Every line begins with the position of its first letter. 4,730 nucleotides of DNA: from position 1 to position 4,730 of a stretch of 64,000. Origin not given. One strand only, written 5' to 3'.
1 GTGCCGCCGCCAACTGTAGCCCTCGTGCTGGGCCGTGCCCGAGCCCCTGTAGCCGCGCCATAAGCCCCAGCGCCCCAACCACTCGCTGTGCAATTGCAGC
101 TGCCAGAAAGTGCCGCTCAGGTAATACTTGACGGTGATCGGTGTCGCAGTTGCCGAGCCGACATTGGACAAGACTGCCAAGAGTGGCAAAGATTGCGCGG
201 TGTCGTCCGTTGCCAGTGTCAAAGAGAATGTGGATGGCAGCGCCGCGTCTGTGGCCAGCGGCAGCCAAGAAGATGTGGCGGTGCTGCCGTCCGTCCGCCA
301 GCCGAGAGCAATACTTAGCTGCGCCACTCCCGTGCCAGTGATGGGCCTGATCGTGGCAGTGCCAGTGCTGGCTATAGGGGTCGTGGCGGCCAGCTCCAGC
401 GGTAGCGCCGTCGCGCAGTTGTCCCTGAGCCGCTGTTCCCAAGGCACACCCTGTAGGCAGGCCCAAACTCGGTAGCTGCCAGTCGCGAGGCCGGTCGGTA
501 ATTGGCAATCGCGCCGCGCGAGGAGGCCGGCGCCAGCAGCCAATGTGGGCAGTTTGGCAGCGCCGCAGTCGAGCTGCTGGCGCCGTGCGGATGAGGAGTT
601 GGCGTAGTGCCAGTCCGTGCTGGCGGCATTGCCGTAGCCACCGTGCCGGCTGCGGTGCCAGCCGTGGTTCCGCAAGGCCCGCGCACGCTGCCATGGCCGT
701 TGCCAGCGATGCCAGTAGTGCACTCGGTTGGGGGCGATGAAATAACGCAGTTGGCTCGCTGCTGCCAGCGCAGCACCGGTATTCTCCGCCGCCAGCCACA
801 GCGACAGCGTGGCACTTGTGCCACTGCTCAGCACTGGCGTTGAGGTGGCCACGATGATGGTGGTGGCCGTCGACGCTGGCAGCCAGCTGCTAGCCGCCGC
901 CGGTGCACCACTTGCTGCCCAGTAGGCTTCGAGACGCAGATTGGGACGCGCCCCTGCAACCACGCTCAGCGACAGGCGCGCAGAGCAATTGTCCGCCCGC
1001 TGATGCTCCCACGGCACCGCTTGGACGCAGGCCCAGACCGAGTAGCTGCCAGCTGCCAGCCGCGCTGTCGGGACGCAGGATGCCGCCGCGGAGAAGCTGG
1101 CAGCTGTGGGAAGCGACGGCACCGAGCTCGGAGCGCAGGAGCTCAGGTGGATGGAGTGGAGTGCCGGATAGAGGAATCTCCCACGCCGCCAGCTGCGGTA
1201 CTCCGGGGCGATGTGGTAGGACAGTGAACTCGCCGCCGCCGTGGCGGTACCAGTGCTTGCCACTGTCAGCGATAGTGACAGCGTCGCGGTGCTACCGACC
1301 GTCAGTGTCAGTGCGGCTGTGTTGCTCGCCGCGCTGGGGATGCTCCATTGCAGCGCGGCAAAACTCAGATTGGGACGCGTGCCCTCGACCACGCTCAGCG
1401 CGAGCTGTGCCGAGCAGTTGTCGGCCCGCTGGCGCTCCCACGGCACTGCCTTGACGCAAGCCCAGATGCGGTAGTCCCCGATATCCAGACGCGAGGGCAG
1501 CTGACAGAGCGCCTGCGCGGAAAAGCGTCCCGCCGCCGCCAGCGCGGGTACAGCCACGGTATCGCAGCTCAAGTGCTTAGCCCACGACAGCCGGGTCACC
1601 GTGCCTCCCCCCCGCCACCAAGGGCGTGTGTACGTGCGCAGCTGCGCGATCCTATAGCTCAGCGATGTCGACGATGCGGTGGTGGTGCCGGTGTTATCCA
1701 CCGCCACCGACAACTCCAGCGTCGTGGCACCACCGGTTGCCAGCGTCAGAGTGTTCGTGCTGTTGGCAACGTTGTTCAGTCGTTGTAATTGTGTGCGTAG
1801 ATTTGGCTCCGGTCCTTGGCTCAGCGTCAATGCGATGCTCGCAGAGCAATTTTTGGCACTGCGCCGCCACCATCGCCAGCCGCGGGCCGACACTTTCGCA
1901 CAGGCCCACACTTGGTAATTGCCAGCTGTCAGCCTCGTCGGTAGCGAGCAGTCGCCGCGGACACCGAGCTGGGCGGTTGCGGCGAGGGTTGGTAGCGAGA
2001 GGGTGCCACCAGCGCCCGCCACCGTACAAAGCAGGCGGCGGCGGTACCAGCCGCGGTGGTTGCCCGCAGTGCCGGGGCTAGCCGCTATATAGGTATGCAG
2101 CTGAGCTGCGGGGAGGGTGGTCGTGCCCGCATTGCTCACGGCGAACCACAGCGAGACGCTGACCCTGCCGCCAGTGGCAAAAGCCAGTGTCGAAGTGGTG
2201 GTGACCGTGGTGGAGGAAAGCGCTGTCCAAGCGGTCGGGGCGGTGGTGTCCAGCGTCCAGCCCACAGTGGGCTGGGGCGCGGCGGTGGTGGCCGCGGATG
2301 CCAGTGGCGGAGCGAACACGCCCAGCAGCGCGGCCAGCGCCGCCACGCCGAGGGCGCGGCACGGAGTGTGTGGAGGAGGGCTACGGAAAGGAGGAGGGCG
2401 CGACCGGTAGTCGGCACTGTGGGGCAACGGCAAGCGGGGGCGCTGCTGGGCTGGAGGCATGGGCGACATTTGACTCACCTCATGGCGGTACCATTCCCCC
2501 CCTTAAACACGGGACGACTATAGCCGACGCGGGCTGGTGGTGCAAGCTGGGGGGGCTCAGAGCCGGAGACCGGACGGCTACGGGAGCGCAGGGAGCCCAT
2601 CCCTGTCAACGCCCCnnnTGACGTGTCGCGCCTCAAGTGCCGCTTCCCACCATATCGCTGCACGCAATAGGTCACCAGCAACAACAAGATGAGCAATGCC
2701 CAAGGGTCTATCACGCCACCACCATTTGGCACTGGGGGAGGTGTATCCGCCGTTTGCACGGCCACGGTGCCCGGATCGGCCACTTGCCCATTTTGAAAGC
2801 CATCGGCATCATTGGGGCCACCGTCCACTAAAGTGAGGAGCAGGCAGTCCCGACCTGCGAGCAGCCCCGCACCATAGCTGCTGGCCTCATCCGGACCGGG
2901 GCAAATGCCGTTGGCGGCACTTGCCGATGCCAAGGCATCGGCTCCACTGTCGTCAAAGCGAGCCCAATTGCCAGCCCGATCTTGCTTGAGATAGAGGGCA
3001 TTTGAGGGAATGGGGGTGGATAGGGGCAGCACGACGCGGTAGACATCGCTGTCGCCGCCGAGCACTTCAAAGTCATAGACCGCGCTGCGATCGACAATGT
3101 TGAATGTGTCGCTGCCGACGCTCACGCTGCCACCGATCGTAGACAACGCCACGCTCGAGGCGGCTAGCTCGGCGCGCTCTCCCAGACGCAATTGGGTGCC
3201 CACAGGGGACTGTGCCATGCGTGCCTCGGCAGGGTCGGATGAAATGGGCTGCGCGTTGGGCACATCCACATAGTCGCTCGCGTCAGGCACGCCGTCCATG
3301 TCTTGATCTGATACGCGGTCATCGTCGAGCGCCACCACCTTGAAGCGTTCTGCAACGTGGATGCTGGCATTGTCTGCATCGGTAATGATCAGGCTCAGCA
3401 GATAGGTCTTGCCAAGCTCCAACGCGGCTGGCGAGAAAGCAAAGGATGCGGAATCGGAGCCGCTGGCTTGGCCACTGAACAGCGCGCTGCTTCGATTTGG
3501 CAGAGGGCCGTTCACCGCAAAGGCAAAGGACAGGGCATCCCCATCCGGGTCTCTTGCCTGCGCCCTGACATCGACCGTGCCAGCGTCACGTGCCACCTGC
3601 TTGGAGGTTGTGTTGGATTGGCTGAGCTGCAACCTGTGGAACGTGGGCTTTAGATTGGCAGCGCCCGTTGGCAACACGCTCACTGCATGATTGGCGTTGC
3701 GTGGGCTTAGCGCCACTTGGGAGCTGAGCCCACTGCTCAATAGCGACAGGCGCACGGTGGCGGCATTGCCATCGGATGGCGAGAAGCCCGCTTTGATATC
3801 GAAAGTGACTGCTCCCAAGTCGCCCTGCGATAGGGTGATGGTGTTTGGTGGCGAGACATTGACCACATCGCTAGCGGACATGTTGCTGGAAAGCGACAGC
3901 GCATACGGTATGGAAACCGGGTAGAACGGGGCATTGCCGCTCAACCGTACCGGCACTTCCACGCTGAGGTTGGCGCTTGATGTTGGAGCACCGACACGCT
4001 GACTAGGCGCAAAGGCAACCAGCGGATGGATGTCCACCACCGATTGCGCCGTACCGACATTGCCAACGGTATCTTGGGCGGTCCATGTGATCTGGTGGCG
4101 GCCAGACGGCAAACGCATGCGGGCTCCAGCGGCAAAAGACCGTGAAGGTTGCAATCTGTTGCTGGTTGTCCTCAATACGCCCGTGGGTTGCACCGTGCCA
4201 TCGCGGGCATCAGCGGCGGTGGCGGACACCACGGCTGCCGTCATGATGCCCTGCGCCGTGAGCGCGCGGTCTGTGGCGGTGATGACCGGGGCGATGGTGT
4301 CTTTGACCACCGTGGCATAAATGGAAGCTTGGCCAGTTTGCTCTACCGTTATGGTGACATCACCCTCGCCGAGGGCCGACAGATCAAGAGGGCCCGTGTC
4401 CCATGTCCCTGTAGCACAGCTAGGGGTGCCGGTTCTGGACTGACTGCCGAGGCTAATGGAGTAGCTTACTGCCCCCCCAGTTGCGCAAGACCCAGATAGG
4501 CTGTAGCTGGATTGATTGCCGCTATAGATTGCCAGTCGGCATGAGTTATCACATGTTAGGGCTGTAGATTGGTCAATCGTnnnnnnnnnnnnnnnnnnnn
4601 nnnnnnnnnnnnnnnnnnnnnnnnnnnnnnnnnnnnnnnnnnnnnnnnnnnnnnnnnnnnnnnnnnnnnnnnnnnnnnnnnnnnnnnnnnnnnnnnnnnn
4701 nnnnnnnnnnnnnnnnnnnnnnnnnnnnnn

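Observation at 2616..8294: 1892-aa secreted CARDB-M23-InlB-B-HYR giant protein with a GlyGly-CTERM-like C-terminal anchor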

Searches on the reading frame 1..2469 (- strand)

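Call 72: search_protein_families(library=pfam, proteins=[window:1-2469:-], max_evalue=1)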
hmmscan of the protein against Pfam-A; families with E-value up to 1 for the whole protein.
window:1-2469:- (823 aa): 2 families
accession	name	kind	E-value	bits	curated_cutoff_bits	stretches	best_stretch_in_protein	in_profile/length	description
PF07705.17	CARDB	-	1.9e-05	25.3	22.7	0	248-275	18-45/101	CARDB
PF10633.15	NPCBM_assoc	-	0.072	13.7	24.4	0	444-482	37-75/78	NPCBM-associated, NEW3 domain of alpha-galactosidase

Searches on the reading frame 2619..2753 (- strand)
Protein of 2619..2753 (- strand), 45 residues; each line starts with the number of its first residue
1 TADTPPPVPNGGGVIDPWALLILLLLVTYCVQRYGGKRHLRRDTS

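Call 6: search_protein_families(library=ncbifam, proteins=[window:2619-2753:-], max_evalue=10)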
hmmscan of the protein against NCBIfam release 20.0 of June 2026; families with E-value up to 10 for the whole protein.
seq(45 aa): 0 families

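Call 7: search_protein_families(library=pfam, proteins=[window:2619-2753:-], max_evalue=10)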
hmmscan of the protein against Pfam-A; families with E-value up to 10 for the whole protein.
seq(45 aa): 0 families

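Call 36: search_protein_families(library=ncbifam, proteins=[window:2628-2735:-], max_evalue=10)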
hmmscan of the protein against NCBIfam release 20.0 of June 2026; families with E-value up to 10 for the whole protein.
seq(36 aa): 0 families

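Call 48: search_protein_families(library=ncbifam, alignment_id=A4, max_evalue=10)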
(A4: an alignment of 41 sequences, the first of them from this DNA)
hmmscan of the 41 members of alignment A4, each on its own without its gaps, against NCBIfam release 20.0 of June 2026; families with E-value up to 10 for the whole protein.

A. member 1, seq(45 aa): 0 families

B. families by the number of members that match (of 41 scanned): 14 families
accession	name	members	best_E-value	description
TIGR03901.2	MYXO-CTERM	15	3.8e-07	MYXO-CTERM sorting domain-containing protein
TIGR03501.1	GlyGly_CTERM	14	0.00028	GlyGly-CTERM sorting domain-containing protein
NF033191.4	JDVT-CTERM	6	6.4e-12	JDVT-CTERM domain-containing protein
NF038115.1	SVAGG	6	0.0046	SVAGG family GlyGly-CTERM protein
NF038111.1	rhom_dep_M36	3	0.012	rhombosortase-dependent M36 family metallopeptidase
TIGR03382.1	GC_trans_RRR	3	0.12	MYXO-CTERM sorting domain-containing protein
NF045529.2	Heimdall-CTERM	2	0.00079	Heimdall-CTERM domain-containing surface protein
TIGR03867.1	MprA_tail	2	0.041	MprA protease, GlyGly-CTERM protein-sorting domain-containing form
NF045522.1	MXAN_2561_fam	2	0.096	MXAN_2561 family MXYO-CTERM-anchored protein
TIGR04513.1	VPAMP_CTERM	1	0.0012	VPAMP-CTERM sorting domain-containing protein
NF041936.1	MXAN_0125_fam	1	0.039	MXAN_0125 family MYXO-CTERM protein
TIGR01167.1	LPXTG_anchor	1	0.081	LPXTG cell wall anchor domain-containing protein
NF045638.1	Mrt_dep_phytase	1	0.16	myxosortase-dependent phytase-like phosphatase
NF038112.1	myxo_dep_M36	1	0.33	myxosortase-dependent M36 family metallopeptidase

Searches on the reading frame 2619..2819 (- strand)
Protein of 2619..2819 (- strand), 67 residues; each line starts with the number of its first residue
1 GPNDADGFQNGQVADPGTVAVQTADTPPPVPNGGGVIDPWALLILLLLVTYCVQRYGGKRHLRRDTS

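Call 6: search_protein_families(library=ncbifam, proteins=[window:2619-2819:-], max_evalue=10)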
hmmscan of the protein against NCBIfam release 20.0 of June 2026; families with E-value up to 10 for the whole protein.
seq(67 aa): 1 family
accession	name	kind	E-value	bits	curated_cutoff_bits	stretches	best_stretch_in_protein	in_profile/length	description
NF041766.1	choice_anch_U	domain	0.022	15.6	32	1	1-21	72-92/92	choice-of-anchor U domain-containing protein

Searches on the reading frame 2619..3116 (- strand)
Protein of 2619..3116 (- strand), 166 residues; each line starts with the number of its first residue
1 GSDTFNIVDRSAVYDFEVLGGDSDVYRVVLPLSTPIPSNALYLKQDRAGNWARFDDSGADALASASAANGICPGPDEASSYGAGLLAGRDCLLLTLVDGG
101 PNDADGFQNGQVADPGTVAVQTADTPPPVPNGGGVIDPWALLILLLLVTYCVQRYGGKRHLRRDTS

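Call 25: find_homologous_proteins(query=window:2619-3116:-, max_evalue=0.01)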
Query seq(166 aa) (166 aa): 2 proteins with E <= 0.01 among 245 candidates.
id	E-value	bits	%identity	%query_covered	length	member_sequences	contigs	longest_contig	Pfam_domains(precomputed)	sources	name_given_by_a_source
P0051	9.2e-20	89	50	66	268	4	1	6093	-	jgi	jgi:hypothetical protein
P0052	4.4e-19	87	48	68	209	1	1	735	-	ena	-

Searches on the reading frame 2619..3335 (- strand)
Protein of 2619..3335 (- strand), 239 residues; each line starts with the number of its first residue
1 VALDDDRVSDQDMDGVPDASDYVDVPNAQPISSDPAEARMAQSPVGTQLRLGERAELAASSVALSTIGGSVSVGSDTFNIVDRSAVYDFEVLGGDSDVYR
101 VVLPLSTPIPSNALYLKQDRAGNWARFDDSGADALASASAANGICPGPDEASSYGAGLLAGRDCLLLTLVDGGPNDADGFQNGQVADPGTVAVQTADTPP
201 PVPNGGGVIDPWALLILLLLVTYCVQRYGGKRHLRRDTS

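Call 78: find_related_loci(query=window:2619-3335:-, collection=metagenome_contigs, flank=10000)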
Query seq(239 aa) (239 aa) in metagenome_contigs; peptide patterns used: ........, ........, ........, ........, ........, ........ (x = any residue, [..] = any of these).
171 stretches matched a pattern, but none encodes a relative of the query by tblastn (E <= 1e-3).

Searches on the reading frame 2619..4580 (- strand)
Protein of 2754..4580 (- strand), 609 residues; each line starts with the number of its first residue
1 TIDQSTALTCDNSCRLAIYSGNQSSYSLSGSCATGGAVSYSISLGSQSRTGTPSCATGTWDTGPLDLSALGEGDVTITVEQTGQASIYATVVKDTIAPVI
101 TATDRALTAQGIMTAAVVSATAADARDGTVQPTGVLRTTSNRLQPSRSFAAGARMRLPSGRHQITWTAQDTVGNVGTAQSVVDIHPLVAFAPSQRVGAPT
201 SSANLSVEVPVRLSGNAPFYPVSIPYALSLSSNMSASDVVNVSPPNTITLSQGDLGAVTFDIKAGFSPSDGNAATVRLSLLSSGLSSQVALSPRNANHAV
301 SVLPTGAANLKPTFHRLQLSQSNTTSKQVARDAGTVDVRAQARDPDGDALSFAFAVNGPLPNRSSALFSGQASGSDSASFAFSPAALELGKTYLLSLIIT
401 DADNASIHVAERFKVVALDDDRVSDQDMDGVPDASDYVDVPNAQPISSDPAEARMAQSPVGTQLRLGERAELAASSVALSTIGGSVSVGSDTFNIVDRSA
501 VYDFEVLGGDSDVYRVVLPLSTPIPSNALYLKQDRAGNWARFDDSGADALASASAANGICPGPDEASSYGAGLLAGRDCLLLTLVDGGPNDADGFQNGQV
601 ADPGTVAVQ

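Call 6: search_protein_families(library=ncbifam, proteins=[window:2754-4580:-], max_evalue=10)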
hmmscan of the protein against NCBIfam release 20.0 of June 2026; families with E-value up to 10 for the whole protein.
seq(609 aa): 4 families
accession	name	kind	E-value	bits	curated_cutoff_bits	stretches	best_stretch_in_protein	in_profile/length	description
NF041766.1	choice_anch_U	domain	1.7e-10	41.6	32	2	577-608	61-92/92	choice-of-anchor U domain-containing protein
NF032891.0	tail_200_repeat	domain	0.00011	21.7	350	1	56-96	149-190/195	tandem large repeat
NF047446.1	barrel_OmpL47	domain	0.015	15.7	40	1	159-181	42-64/68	OmpL47-type beta-barrel domain-containing protein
NF033510.3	Ca_tandemer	repeat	0.31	11.5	50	1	21-84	28-91/96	Ca2+-stabilized repeat-containing adhesin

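Call 39: find_related_loci(query=A3, collection=genome_contigs, flank=10000)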
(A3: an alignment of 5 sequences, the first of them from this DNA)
Query A3 (570 aa) in genome_contigs; peptide patterns used: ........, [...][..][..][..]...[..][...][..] (x = any residue, [..] = any of these).
576 stretches matched a pattern; 472 encode a relative of the query (tblastn E <= 1e-3); the best 80 are kept; 80 distinct loci.
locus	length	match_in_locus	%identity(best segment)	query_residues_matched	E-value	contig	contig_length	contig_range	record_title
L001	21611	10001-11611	32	7-558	2e-54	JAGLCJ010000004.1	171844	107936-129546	MAG: Alcanivoracaceae bacterium isolate SW_3_17 ROV166.bin.17.fa_4, whole genome shotgun sequence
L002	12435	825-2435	32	7-558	2e-52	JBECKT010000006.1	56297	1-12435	MAG: Alcanivoracaceae bacterium isolate ETDI14 k127_2265830, whole genome shotgun sequence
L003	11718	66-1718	29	10-530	4e-50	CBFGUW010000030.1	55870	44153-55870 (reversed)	MAG TPA_asm: uncultured Saccharospirillum sp. isolate SRR17295757_binner123_Refined_96 genome assembly, contig: ERZ23398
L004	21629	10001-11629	31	9-567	1e-49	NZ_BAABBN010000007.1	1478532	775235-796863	Litoribacillus peritrichatus strain JCM 17551 sequence07, whole genome shotgun sequence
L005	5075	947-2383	33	8-524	3e-49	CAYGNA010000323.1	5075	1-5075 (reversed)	MAG TPA_asm: uncultured Pseudomonadales bacterium isolate ERP117304_co1_189 genome assembly, contig: NODE_13603_length_5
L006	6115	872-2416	33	29-558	8e-49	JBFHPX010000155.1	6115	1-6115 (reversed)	MAG: Alcanivoracaceae bacterium isolate Mix_sand08.2021.06.G.58 k141_350142_length_6115_cov_8.4300, whole genome shotgun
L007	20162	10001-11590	32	7-537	2e-48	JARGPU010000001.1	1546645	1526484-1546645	MAG: Alcanivoracaceae bacterium isolate bin_to_oxhcr2.014 NODE_2_length_1546645_cov_22.493459, whole genome shotgun sequ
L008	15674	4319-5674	31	68-533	1e-48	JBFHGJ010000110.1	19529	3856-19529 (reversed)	MAG: Alteromonadaceae bacterium isolate Mix_sand07.2021.05.G.150 k141_1706694_length_19529_cov_159.8094, whole genome sh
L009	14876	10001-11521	31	10-530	4e-48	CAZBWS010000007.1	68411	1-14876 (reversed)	MAG TPA_asm: uncultured Gammaproteobacteria bacterium isolate binchicken_co258_61 genome assembly, contig: NODE_142_leng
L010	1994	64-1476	30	36-524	4e-49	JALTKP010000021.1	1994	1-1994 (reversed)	MAG: Gammaproteobacteria bacterium isolate S139_maxbin2_scaf2bin.214_VB S139_NODE_110755_length_1994_cov_6.483664, whole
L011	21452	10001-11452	30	23-524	4e-48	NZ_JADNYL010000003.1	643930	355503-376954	Thalassotalea sp. G2M2-11 3, whole genome shotgun sequence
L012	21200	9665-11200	34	10-537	1e-47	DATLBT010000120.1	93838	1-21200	MAG TPA_asm: Verrucomicrobiia bacterium isolate SMAG_U14305 k141_7818659, whole genome shotgun sequence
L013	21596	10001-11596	29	10-559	2e-47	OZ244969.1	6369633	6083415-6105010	MAG: Ketobacteraceae bacterium isolate 1172b765-9f31-4db6-bea8-5762c0610667 genome assembly, chromosome: 1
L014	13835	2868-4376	30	7-524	6e-47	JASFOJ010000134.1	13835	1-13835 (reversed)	MAG: Gammaproteobacteria bacterium isolate D0819M02metaG_Bin_688 D0819M02metaG_FD_scaffold_1136_c1, whole genome shotgun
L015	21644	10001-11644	28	6-530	2e-46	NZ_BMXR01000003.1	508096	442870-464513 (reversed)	Saccharospirillum salsuginis strain KCTC 22169 sequence03, whole genome shotgun sequence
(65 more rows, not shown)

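Call 67: search_protein_families(library=pfam, alignment_id=A5, max_evalue=0.01)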
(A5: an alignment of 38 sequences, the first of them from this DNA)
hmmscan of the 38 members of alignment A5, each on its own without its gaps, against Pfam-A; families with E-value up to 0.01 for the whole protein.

A. member 1, seq(570 aa): 0 families

B. families by the number of members that match (of 38 scanned): 23 families
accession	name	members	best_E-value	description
PF03160.20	Calx-beta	15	1.1e-07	Calx-beta domain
PF19077.6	Big_13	13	1.2e-08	Bacterial Ig-like domain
PF22352.2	K319L-like_PKD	11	3.5e-07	K319L-like, PKD domain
PF18911.6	PKD_4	11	1.7e-05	PKD domain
PF00801.26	PKD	8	1.4e-05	PKD domain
PF17963.7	Big_9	6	0.00042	Bacterial Ig domain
PF16403.11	Bact_surface_Ig-like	5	0.0001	Bacterial surface protein, Ig-like domain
PF02494.22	HYR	4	8.5e-05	HYR domain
PF13750.12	Big_3_3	3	0.00026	Bacterial Ig-like domain (group 3)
PF05345.18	He_PIG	2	0.00074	Putative Ig domain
PF17957.7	Big_7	2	0.00082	Bacterial Ig domain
PF23237.1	HYR_4C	2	0.0034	HYR-like domain with 4 cysteines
PF07495.19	Y_Y_Y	1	1.5e-06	Y_Y_Y domain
PF13860.13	FlgD_ig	1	1.4e-05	FlgD Ig-like domain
PF00028.23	Cadherin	1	3.9e-05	Cadherin domain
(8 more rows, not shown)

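Call 68: search_solved_structures(query=A5, max_evalue=0.01, show_alignments=0)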
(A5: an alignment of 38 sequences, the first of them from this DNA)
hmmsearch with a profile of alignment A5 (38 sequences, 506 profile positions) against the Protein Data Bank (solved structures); distinct sequences matched with E-value up to 0.01: 13.
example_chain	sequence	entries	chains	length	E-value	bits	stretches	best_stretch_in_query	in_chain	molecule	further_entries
6nz0_Z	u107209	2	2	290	4.1e-07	32.4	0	222-283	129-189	Dyslexia-associated protein KIAA0319-like protein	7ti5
2kpn_A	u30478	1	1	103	1.2e-06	30.8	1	3-87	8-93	Bacillolysin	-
3us9_A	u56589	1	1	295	1.9e-06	30.2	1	112-186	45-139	Sodium/calcium exchanger 1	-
8sgi_A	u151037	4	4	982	1.8e-05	26.9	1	112-185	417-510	Sodium/calcium exchanger 1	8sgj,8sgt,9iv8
7jgz_A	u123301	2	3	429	2.8e-05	26.3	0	207-287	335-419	Protocadherin gamma C4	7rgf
2fws_A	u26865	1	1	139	4.4e-05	25.7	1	110-185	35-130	Sodium/calcium exchanger 1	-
7js4_A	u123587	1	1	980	4.7e-05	25.6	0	27-77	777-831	F5/8 type C domain protein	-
2dpk_A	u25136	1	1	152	5.7e-05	25.3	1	110-185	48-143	Sodium/calcium exchanger 1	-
7kpn_Z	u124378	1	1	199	7.8e-05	24.9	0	222-282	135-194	Dyslexia-associated protein KIAA0319-like protein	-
3gin_A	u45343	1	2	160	0.00022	23.4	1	110-185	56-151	Sodium/calcium exchanger 1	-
8jp0_A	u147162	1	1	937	0.00041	22.5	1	112-186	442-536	Sodium/calcium exchanger 1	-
7u71_AAA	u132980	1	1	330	0.0046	19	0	171-288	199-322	Cadherin-23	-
5szq_A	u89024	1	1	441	0.0052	18.9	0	163-287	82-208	Protocadherin gamma-A4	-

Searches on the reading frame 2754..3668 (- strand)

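Call 7: search_protein_families(library=pfam, proteins=[window:2754-3668:-], max_evalue=10)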
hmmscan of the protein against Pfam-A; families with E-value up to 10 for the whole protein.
seq(305 aa): 2 families
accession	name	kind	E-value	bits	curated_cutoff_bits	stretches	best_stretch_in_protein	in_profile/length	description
PF17963.7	Big_9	-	0.039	15.3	23.6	1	24-102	12-81/89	Bacterial Ig domain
PF17803.7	Cadherin_4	-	1.1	10.2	25.1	1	29-49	28-50/71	Bacterial cadherin-like domain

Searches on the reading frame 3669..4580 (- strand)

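Call 7: search_protein_families(library=pfam, proteins=[window:3669-4580:-], max_evalue=10)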
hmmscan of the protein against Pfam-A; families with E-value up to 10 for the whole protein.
seq(304 aa): 2 families
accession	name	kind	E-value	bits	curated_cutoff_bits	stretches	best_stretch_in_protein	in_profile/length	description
PF19077.6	Big_13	-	0.021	15.7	27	1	148-179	63-94/102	Bacterial Ig-like domain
PF04809.18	HupH_C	-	0.13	12.5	23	1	68-117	44-93/118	HupH hydrogenase expression protein, C-terminal conserved region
